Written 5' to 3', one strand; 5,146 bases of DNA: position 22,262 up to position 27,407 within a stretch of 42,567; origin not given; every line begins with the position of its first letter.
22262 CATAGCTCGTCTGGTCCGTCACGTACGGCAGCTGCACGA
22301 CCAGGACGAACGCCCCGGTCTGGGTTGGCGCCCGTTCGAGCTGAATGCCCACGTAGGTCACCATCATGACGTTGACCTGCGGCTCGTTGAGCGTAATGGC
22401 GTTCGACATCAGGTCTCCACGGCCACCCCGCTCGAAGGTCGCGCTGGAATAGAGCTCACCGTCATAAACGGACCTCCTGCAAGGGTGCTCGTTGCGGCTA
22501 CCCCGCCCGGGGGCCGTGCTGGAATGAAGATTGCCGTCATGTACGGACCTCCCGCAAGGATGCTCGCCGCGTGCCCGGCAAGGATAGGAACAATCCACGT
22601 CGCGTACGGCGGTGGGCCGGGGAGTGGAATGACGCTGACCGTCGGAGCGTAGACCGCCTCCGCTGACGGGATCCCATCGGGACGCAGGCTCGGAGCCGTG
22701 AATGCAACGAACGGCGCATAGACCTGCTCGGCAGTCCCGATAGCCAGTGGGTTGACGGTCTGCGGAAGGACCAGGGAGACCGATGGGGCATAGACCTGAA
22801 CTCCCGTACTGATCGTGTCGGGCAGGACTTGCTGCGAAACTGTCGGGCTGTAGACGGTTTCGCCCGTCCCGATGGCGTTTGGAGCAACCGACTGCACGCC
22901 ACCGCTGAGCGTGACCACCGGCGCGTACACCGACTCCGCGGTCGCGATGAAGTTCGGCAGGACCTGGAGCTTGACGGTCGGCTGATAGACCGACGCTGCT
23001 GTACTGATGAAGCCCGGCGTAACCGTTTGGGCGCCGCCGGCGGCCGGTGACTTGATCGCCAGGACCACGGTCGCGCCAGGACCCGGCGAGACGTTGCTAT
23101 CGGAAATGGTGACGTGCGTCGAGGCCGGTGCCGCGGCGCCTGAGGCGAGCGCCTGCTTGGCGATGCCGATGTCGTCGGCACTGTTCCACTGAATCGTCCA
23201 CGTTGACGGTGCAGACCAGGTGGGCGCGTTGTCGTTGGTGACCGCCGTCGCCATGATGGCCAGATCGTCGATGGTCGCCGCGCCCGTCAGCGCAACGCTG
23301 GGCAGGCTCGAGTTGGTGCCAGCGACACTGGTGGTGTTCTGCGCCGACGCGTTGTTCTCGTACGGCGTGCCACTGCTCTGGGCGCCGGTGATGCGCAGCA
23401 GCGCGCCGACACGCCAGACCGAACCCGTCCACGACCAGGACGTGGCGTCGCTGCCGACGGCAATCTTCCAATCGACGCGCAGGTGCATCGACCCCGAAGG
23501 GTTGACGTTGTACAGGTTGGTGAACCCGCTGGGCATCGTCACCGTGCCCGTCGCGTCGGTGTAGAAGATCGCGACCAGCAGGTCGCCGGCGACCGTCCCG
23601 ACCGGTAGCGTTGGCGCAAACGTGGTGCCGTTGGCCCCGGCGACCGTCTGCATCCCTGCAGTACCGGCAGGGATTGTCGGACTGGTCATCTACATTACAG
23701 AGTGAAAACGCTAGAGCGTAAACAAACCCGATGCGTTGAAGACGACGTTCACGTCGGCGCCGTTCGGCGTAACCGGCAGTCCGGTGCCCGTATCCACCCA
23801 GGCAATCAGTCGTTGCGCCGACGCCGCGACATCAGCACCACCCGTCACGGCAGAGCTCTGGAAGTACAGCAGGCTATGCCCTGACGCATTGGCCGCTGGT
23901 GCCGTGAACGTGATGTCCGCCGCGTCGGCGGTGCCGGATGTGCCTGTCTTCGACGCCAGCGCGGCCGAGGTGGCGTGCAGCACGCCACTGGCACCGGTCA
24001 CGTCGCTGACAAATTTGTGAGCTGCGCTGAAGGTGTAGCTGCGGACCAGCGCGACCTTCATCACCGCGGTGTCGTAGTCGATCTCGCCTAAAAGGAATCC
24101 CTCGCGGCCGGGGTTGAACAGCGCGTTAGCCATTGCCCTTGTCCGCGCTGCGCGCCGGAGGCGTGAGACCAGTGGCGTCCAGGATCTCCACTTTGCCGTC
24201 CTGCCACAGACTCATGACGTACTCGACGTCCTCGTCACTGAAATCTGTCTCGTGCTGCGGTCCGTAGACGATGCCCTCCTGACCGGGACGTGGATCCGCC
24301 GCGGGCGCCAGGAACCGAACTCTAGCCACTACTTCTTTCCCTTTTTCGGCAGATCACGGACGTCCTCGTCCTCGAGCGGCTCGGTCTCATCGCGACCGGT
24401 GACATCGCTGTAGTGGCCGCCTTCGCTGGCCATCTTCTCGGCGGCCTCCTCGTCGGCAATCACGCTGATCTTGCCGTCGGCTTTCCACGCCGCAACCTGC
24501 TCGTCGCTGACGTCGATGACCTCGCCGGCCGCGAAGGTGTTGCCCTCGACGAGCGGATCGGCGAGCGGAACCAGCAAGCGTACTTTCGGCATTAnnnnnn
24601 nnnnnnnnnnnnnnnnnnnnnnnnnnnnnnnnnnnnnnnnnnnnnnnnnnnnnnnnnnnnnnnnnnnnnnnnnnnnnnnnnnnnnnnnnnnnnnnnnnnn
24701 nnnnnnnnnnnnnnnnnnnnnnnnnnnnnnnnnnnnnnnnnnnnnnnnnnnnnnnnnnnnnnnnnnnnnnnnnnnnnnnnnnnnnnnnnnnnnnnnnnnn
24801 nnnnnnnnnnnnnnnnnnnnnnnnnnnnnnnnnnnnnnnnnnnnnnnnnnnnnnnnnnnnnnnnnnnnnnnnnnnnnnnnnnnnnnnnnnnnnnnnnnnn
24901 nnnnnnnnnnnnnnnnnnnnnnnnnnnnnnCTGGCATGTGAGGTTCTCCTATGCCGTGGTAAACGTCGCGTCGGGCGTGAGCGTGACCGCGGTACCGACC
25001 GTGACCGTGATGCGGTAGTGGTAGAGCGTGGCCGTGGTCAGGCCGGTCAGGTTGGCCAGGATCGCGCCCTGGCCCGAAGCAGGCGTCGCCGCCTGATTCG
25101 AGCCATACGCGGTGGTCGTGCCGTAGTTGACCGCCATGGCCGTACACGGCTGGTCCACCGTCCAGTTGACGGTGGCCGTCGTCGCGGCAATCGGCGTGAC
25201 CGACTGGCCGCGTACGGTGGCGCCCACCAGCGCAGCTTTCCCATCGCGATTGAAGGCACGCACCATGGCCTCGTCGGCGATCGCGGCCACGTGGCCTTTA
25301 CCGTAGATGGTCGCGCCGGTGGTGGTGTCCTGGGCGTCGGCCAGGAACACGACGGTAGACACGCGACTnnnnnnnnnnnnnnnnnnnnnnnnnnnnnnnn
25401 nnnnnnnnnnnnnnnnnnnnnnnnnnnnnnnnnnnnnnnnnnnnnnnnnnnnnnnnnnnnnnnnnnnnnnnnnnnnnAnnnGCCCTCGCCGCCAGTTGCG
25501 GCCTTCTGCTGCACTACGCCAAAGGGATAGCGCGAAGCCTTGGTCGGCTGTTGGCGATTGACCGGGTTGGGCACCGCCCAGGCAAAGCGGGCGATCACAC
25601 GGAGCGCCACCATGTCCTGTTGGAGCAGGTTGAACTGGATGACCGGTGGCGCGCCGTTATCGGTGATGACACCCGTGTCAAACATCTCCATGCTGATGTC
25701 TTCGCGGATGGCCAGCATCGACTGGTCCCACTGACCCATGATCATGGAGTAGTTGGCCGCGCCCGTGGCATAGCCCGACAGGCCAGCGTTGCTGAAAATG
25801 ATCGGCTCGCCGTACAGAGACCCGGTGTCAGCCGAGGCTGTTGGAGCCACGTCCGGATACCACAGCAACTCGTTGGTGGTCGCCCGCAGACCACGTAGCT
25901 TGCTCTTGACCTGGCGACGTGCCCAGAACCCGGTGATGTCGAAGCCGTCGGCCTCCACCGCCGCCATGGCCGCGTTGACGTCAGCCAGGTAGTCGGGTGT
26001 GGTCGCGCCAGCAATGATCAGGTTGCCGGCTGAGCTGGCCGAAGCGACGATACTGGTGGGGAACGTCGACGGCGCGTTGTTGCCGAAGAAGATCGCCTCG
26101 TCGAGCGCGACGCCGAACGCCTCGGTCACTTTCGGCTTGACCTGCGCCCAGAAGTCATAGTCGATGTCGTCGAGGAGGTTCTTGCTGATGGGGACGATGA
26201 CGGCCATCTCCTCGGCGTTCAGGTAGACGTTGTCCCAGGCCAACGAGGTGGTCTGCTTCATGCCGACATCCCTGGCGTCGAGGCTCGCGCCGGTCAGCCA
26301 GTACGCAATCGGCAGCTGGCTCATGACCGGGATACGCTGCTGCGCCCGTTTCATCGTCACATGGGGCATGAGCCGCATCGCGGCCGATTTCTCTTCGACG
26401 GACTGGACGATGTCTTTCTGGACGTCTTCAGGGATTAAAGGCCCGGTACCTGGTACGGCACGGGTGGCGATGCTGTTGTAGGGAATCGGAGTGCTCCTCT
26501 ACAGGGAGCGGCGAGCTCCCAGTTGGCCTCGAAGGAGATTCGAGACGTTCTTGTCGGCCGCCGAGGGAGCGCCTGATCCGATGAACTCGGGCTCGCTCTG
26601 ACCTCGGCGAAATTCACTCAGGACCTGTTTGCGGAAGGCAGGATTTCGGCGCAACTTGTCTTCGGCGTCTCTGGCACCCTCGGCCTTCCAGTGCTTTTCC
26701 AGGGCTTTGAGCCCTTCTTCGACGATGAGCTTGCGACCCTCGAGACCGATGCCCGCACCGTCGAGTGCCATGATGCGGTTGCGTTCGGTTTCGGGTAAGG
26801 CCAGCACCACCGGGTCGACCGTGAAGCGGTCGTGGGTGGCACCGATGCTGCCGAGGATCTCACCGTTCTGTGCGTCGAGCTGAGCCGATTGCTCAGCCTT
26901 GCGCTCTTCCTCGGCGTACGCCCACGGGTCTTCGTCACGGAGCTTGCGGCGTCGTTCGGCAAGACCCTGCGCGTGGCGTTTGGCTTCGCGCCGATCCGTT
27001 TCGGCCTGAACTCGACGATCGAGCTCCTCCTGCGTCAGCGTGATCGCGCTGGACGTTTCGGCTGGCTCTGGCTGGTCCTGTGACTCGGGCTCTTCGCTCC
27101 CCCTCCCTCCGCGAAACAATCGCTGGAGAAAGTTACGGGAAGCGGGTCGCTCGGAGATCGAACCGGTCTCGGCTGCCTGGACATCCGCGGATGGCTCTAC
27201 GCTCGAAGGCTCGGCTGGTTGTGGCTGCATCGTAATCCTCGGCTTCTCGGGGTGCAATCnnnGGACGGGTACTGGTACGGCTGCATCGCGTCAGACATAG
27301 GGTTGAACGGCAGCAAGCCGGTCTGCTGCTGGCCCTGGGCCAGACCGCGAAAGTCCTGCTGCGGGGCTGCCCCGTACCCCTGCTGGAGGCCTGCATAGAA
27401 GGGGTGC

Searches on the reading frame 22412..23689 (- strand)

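Call 15: search_protein_families(library=phrogs, proteins=[window:22412-23689:-], max_evalue=0.001)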
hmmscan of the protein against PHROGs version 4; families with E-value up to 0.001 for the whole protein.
window:22412-23689:- (426 aa): 1 family
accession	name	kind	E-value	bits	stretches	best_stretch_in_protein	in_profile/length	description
phrog_8501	-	tail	0.00091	20.5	0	288-358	35-104/133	minor tail protein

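Call 17: search_protein_families(library=pfam, proteins=[window:22412-23689:-], max_evalue=0.01)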
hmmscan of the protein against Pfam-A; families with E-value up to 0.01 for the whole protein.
window:22412-23689:- (426 aa): 0 families

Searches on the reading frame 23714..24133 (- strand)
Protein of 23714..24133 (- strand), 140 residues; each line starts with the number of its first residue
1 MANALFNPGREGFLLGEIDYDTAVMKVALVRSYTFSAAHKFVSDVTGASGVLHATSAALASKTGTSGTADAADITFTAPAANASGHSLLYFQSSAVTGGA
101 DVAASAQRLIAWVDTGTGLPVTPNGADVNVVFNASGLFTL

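Call 89: search_protein_families(library=phrogs, proteins=[window:23714-24133:-], max_evalue=0.5)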
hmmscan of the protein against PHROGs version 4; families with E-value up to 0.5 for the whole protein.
window:23714-24133:- (140 aa): 4 families
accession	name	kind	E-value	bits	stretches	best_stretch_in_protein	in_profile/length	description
phrog_644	-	unknown function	7.2e-23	82.3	1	1-138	4-140/174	-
phrog_30740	-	tail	0.027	14.8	1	21-117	112-214/363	minor tail protein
phrog_165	-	tail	0.067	12.7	1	37-131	72-168/493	tail sheath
phrog_26600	-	unknown function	0.12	13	1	8-73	138-203/218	-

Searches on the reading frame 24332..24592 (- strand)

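Call 89: search_protein_families(library=phrogs, proteins=[window:24332-24592:-], max_evalue=0.5)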
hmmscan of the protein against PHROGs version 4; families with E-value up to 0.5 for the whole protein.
window:24332-24592:- (87 aa): 4 families
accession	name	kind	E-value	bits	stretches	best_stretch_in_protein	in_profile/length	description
phrog_2322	-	connector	0.0024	19.6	1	18-80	22-87/126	head-tail connector protein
phrog_16445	-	unknown function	0.01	16.8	1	3-33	2-32/63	-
phrog_2616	-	unknown function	0.016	16.8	1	3-35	3-33/77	-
phrog_3357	-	unknown function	0.071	13.8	1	17-52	27-62/65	-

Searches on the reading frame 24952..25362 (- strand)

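Call 89: search_protein_families(library=phrogs, proteins=[window:24952-25362:-], max_evalue=0.5)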
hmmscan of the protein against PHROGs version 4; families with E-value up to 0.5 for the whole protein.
window:24952-25362:- (137 aa): 1 family
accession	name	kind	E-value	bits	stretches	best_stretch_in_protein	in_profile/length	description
phrog_11733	-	unknown function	0.13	12.9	1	16-36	16-36/44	-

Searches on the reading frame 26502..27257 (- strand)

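Call 15: search_protein_families(library=phrogs, proteins=[window:26502-27257:-], max_evalue=0.001)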
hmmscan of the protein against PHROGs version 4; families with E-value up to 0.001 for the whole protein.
window:26502-27257:- (252 aa): 0 families

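Call 17: search_protein_families(library=pfam, proteins=[window:26502-27257:-], max_evalue=0.01)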
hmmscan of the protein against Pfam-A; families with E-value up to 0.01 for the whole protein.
window:26502-27257:- (252 aa): 0 families

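Call 89: search_protein_families(library=phrogs, proteins=[window:26502-27257:-], max_evalue=0.5)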
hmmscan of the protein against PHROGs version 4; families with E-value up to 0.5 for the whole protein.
window:26502-27257:- (252 aa): 1 family
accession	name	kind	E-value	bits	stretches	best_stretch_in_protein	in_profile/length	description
phrog_2303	-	head and packaging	0.11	13.3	1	55-127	35-106/219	head scaffolding protein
